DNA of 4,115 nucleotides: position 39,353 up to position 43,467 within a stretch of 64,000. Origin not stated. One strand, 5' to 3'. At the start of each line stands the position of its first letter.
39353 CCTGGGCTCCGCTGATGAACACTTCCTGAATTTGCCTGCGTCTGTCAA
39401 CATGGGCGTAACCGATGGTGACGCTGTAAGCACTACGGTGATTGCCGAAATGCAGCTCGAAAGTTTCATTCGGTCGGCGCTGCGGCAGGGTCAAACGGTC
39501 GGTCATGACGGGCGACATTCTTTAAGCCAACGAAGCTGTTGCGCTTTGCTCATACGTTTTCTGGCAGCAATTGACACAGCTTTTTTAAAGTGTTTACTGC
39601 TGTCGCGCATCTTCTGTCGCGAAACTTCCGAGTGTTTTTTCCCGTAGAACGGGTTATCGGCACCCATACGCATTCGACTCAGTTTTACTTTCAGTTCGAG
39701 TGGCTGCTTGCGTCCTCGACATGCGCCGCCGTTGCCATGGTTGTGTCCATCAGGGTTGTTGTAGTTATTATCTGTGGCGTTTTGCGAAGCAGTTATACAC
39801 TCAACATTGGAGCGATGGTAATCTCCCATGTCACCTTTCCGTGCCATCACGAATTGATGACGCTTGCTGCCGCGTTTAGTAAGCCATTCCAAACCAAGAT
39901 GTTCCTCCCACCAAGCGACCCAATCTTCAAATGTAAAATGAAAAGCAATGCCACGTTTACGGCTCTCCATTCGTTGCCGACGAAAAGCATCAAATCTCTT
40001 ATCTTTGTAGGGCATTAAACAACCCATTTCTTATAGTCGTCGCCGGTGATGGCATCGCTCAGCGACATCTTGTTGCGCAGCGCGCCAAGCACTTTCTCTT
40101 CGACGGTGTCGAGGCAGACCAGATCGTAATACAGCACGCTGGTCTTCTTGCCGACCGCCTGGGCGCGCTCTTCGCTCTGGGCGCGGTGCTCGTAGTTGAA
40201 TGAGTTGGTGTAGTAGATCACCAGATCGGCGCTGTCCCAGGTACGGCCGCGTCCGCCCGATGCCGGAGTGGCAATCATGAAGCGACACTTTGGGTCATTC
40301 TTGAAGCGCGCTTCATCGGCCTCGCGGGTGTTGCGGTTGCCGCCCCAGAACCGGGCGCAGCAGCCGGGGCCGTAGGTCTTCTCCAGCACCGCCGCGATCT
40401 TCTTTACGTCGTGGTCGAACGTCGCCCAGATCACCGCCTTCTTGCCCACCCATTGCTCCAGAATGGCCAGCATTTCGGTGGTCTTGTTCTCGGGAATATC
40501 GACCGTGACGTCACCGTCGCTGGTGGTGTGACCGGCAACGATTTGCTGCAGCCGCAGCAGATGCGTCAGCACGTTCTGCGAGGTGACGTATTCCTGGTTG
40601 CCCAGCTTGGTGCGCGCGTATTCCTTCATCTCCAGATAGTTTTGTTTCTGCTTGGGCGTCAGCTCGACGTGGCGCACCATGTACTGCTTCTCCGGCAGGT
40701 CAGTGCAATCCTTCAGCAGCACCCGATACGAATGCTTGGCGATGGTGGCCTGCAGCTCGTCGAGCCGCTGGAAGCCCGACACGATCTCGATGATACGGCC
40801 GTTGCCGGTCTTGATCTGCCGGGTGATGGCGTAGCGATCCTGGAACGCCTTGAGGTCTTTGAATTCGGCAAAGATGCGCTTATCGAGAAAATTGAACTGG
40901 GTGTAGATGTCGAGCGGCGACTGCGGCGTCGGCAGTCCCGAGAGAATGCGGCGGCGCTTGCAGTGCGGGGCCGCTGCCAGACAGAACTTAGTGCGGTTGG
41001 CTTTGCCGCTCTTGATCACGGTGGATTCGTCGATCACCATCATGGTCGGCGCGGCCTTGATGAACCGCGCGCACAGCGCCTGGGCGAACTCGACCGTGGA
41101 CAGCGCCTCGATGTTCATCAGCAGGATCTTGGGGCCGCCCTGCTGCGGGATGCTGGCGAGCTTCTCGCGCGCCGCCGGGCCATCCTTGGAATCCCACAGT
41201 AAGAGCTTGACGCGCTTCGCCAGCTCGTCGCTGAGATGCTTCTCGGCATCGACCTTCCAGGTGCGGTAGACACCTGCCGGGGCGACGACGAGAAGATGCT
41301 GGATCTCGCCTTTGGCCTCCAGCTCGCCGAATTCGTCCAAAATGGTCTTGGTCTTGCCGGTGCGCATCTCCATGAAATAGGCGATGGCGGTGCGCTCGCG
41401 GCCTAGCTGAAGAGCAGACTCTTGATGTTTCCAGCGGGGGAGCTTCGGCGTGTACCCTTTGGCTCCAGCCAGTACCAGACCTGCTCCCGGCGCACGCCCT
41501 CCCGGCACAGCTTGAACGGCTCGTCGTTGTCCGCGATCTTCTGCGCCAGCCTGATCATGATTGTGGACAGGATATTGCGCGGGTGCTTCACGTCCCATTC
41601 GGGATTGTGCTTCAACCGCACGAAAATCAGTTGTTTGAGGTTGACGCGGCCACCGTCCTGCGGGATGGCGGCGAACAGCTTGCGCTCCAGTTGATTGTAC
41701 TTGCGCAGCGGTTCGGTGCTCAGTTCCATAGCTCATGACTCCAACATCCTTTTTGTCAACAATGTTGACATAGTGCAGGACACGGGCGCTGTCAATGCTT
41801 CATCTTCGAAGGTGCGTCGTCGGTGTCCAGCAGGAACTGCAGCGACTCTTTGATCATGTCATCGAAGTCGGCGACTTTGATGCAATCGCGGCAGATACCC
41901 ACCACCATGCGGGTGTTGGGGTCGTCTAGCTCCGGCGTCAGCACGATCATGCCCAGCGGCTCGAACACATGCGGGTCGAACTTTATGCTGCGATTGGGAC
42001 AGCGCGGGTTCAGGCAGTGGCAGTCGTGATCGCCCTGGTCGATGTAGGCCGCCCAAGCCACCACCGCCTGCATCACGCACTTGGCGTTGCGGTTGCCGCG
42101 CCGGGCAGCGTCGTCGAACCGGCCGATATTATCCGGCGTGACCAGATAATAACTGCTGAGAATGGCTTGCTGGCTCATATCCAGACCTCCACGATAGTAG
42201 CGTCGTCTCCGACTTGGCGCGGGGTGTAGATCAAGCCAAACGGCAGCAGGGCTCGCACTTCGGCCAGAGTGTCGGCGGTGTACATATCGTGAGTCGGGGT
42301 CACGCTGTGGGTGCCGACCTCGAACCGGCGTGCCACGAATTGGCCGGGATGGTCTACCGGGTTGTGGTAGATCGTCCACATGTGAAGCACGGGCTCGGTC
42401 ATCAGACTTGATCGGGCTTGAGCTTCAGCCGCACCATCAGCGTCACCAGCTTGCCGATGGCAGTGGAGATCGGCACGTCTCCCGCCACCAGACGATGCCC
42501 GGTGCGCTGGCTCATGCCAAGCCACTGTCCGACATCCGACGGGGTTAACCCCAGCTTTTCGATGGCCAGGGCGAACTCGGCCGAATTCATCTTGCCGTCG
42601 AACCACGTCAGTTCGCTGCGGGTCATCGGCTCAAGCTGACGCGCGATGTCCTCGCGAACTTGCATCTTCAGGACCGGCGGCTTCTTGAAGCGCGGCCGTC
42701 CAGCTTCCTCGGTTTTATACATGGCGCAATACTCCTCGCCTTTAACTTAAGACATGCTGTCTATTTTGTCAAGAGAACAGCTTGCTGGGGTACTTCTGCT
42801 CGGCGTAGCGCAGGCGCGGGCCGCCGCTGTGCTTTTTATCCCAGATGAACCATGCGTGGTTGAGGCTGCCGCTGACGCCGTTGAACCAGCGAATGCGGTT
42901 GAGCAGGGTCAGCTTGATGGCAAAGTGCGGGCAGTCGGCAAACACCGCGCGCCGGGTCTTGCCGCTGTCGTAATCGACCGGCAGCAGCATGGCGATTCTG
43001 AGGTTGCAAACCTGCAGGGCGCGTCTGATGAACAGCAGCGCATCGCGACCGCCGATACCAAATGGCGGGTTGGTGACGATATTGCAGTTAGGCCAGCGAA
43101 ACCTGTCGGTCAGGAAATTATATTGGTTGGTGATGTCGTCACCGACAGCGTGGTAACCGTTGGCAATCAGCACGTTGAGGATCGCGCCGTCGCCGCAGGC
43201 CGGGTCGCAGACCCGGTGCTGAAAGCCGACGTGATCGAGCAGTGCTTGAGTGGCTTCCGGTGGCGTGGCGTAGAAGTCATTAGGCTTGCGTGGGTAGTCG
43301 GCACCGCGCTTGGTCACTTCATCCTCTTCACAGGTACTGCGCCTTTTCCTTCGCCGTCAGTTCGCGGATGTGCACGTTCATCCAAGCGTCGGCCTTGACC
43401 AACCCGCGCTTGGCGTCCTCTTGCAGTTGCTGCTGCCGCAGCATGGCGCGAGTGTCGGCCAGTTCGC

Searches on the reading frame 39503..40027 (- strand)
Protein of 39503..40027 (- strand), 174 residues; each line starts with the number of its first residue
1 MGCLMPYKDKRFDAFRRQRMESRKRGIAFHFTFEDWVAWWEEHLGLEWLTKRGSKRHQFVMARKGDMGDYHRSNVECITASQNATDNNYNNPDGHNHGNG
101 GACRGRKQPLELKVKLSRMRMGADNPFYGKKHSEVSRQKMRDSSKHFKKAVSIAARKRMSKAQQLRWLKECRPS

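Call 78: search_protein_families(library=pfam, proteins=[window:39503-40027:-], max_evalue=0.001)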
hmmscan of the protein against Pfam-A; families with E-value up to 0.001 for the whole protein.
window:39503-40027:- (174 aa): 1 family
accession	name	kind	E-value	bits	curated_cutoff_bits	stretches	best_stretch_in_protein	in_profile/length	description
PF07460.16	NUMOD3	-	8e-11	42.1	20.4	1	105-141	1-37/37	NUMOD3 motif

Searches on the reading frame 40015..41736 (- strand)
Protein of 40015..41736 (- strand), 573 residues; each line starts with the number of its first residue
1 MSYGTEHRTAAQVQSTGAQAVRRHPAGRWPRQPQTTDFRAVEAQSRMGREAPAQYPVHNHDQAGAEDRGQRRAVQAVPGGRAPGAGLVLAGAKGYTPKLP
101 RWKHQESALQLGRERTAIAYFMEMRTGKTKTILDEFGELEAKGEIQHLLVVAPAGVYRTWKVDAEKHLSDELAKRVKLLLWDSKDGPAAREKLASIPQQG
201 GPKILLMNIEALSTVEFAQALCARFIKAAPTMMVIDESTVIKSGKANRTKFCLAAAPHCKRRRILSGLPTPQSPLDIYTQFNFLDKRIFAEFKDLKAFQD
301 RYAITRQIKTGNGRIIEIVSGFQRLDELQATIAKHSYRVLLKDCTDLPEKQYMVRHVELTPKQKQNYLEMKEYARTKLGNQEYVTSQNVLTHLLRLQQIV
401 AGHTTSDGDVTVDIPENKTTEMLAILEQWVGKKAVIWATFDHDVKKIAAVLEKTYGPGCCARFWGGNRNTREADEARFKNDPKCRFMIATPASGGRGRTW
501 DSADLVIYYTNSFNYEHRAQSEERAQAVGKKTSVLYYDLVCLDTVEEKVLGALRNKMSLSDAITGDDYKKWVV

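Call 7: search_protein_families(library=phrogs, proteins=[window:40015-41736:-], max_evalue=0.001)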
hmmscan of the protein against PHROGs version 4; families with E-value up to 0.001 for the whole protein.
window:40015-41736:- (573 aa): 4 families
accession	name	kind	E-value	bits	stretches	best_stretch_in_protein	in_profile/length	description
phrog_62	-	DNA, RNA and nucleotide metabolism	3.7e-97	327.4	1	94-569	690-1138/1881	DNA helicase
phrog_29996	-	unknown function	2.5e-17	63.2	1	229-561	837-1161/1189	-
phrog_11354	-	unknown function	0.00014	22.6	1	477-557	17-98/116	-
phrog_24008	-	DNA, RNA and nucleotide metabolism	0.00033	19.6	1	224-286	586-650/1006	helicase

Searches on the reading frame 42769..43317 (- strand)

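Call 78: search_protein_families(library=pfam, proteins=[window:42769-43317:-], max_evalue=0.001)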
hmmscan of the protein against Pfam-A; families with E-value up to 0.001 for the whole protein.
window:42769-43317:- (182 aa): 0 families

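Call 82: search_protein_families(library=phrogs, proteins=[window:42769-43317:-], max_evalue=0.001)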
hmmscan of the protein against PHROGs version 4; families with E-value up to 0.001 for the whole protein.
window:42769-43317:- (182 aa): 3 families
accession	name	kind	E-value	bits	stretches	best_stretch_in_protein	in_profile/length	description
phrog_799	-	other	4.2e-45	155.8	1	2-175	201-382/458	DNA methyltransferase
phrog_5172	-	unknown function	1e-08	35.3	1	13-116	20-135/377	-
phrog_11371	-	unknown function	0.00015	22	1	16-52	292-329/383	-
